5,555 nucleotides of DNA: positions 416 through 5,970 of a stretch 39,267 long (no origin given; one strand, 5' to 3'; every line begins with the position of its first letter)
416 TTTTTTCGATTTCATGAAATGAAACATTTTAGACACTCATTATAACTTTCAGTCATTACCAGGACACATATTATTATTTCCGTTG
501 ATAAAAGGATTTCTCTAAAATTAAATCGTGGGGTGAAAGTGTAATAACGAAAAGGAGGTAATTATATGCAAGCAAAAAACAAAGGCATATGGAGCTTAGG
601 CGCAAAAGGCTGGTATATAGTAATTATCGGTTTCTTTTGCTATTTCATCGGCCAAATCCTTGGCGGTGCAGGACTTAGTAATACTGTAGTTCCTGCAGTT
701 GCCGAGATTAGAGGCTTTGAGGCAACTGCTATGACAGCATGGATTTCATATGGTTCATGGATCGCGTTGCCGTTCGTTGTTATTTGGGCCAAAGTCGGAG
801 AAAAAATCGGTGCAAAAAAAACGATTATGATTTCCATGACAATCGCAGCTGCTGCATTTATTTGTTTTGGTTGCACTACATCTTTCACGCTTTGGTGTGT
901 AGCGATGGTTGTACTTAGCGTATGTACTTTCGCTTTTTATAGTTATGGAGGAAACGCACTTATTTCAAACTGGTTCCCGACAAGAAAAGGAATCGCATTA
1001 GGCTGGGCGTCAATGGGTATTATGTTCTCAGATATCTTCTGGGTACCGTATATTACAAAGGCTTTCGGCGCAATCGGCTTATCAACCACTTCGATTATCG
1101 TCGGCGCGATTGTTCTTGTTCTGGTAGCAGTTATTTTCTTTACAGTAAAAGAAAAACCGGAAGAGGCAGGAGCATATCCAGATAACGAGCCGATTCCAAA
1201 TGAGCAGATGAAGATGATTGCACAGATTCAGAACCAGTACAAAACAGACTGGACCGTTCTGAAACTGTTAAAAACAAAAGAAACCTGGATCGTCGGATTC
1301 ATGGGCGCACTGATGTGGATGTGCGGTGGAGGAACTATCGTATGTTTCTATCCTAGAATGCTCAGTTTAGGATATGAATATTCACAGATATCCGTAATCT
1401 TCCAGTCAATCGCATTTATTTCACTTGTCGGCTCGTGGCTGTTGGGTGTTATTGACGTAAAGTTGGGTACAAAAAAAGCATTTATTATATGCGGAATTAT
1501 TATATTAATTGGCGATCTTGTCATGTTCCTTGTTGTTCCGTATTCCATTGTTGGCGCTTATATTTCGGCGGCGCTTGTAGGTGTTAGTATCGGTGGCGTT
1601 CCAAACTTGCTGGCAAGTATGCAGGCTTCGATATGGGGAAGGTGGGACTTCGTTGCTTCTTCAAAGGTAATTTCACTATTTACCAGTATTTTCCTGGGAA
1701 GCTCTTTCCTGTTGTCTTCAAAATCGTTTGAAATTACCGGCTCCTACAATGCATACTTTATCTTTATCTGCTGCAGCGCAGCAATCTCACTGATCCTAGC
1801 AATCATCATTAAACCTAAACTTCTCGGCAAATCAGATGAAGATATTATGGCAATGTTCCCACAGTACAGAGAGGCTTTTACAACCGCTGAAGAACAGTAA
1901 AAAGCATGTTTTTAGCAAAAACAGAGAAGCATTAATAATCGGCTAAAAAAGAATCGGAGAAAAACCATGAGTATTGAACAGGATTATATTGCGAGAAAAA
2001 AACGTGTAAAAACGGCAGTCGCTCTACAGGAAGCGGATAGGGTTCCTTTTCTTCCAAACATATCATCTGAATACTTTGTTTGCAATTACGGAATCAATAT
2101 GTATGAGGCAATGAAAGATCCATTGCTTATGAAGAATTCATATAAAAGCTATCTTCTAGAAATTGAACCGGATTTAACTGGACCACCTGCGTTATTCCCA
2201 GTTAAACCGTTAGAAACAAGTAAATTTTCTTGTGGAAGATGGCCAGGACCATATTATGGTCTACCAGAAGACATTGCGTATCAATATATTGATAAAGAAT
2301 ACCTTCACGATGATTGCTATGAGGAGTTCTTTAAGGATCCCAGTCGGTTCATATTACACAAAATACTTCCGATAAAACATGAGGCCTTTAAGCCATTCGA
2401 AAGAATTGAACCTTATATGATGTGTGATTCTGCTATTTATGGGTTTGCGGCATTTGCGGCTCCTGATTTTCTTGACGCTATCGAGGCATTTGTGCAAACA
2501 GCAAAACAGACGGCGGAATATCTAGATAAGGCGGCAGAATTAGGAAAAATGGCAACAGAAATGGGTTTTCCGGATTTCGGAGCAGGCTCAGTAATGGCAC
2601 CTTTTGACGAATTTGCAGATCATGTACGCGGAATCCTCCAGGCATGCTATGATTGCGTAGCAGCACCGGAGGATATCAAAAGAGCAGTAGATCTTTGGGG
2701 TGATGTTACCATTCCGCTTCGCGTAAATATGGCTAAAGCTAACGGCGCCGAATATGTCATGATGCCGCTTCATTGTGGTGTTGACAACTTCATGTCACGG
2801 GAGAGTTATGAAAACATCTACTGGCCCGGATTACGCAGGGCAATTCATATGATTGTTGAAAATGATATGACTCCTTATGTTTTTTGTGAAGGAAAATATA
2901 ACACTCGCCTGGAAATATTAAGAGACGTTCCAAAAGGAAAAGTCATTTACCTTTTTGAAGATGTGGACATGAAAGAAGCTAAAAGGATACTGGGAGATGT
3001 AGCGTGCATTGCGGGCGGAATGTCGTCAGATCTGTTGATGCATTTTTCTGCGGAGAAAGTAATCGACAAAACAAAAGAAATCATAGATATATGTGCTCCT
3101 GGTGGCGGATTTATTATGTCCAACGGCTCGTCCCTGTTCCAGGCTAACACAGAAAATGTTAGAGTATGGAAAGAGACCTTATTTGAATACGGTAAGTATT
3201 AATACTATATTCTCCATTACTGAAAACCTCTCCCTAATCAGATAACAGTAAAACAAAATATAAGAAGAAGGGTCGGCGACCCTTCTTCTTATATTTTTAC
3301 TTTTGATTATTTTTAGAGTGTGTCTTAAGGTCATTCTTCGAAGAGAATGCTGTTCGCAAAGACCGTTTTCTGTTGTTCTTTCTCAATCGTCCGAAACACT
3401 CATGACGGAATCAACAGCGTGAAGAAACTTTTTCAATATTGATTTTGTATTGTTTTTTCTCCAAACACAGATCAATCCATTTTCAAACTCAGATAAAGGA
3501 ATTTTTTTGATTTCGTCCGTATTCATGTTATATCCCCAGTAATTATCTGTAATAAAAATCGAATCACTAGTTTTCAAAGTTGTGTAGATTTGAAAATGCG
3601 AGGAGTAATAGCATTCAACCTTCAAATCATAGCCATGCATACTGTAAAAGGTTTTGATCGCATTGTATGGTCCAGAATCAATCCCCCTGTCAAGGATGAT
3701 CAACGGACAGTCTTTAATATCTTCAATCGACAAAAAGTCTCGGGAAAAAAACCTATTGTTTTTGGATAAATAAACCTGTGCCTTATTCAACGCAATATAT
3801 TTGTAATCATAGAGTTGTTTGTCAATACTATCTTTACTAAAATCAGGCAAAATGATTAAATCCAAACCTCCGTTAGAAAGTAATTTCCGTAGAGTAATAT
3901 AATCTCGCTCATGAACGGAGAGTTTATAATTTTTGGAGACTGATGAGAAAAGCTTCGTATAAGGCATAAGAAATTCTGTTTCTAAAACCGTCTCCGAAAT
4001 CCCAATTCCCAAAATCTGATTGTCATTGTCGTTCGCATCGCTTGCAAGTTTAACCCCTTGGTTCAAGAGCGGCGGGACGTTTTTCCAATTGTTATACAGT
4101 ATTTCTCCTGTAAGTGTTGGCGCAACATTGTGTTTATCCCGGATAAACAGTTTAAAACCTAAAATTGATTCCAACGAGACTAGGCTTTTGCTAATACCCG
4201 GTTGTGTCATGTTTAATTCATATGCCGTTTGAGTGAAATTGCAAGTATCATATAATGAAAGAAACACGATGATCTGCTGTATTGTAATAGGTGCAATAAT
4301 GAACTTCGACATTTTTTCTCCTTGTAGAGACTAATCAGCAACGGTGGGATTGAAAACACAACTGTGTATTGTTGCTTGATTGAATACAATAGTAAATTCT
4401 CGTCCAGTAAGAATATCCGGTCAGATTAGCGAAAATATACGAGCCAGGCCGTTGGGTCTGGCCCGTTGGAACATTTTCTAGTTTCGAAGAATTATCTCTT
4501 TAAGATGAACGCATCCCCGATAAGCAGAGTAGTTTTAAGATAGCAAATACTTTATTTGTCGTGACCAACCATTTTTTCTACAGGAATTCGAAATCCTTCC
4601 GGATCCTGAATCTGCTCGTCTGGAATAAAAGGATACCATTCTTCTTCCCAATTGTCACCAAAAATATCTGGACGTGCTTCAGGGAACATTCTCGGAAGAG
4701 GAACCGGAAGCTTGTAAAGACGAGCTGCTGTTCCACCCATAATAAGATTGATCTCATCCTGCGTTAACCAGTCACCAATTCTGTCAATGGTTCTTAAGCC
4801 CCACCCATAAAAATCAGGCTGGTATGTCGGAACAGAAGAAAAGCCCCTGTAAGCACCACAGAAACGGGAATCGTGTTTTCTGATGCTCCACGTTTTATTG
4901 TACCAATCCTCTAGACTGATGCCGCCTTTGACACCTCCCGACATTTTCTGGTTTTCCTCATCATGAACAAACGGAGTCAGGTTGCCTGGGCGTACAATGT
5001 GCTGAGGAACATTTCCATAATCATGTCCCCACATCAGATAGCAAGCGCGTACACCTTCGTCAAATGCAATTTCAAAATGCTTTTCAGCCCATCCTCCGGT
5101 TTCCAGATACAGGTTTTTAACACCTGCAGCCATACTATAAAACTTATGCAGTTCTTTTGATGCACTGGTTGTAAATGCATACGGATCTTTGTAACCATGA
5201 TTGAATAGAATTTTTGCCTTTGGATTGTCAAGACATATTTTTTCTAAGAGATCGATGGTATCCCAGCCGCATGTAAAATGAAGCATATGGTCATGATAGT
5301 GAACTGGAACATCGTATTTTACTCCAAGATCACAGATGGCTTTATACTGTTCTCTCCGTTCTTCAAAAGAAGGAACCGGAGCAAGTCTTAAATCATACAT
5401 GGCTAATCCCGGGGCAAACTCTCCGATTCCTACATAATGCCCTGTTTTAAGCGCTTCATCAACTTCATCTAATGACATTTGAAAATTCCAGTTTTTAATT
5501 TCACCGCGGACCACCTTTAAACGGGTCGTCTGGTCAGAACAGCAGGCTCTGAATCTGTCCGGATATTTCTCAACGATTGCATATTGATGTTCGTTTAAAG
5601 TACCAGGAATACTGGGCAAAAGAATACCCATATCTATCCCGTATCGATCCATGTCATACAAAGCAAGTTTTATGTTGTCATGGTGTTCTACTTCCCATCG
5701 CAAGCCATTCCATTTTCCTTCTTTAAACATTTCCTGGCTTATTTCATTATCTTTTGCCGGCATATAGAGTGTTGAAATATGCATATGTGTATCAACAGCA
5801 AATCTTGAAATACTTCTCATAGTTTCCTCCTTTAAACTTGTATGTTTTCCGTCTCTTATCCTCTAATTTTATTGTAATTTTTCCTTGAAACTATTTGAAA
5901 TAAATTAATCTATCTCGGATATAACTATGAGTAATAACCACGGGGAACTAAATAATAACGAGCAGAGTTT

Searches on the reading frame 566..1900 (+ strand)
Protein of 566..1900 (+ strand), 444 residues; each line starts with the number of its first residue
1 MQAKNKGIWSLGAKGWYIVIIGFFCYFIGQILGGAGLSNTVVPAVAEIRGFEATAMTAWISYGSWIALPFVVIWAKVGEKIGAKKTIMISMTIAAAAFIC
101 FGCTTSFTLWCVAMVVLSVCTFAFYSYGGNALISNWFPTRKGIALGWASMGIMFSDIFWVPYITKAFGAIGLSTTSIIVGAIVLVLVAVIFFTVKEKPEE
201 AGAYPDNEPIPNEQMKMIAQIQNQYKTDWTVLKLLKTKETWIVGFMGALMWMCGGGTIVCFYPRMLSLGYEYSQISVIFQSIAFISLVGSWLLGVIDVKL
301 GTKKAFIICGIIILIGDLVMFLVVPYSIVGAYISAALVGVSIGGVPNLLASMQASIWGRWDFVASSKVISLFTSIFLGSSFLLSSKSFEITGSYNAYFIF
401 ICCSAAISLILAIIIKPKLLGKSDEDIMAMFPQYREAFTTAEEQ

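Call 9: search_protein_families(library=pfam, proteins=[window:566-1900:+], max_evalue=0.001)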
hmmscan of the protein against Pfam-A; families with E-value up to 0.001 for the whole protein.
window:566-1900:+ (444 aa): 1 family
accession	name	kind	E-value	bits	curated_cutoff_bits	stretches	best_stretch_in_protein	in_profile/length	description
PF07690.21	MFS_1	-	3.6e-25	89.1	33.4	1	23-352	5-318/347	Major Facilitator Superfamily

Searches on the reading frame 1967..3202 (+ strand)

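Call 9: search_protein_families(library=pfam, proteins=[window:1967-3202:+], max_evalue=0.001)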
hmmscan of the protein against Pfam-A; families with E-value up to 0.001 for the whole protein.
window:1967-3202:+ (411 aa): 1 family
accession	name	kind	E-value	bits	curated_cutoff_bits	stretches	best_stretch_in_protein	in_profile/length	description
PF01208.23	URO-D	-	5.4e-16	59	23.9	1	207-403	141-341/346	Uroporphyrinogen decarboxylase (URO-D)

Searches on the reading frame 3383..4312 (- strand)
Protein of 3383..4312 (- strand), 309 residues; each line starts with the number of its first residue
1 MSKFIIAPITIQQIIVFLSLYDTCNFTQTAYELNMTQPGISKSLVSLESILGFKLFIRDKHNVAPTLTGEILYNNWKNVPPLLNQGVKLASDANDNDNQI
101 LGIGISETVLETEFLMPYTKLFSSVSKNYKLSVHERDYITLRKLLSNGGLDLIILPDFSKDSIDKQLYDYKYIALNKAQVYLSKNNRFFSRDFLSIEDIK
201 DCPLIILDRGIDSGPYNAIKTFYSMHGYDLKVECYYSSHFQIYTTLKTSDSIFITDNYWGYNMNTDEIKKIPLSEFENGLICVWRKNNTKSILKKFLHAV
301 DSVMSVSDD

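Call 9: search_protein_families(library=pfam, proteins=[window:3383-4312:-], max_evalue=0.001)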
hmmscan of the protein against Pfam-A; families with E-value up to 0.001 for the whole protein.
window:3383-4312:- (309 aa): 2 families
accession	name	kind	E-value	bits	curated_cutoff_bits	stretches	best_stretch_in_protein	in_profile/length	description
PF00126.33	HTH_1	-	7.9e-14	51.8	26.6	1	12-70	2-60/60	Bacterial regulatory helix-turn-helix protein, lysR family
PF03466.25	LysR_substrate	-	2.9e-07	30.5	28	1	101-299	8-203/209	LysR substrate binding domain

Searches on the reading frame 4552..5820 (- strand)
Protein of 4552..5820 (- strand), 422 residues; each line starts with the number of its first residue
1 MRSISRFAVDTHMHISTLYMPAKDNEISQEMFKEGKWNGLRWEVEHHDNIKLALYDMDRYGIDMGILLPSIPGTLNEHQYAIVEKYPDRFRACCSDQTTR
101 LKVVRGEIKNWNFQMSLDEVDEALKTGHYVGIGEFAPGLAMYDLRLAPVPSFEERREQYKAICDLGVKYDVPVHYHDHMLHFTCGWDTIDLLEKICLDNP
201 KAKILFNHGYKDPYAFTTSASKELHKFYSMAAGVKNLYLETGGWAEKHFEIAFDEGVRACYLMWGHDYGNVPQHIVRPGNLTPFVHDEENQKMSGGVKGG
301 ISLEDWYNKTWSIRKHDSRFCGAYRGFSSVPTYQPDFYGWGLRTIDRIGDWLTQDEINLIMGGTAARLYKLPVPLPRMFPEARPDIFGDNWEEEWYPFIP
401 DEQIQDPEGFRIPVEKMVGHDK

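Call 9: search_protein_families(library=pfam, proteins=[window:4552-5820:-], max_evalue=0.001)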
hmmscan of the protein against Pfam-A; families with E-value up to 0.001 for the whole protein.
window:4552-5820:- (422 aa): 2 families
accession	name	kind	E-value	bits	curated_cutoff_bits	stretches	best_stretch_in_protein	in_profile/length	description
PF04909.20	Amidohydro_2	-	1.7e-05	25.2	26.4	0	110-249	93-219/289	Amidohydrolase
PF01026.27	TatD_DNase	-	0.0005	20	27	1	9-220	1-165/253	TatD related DNase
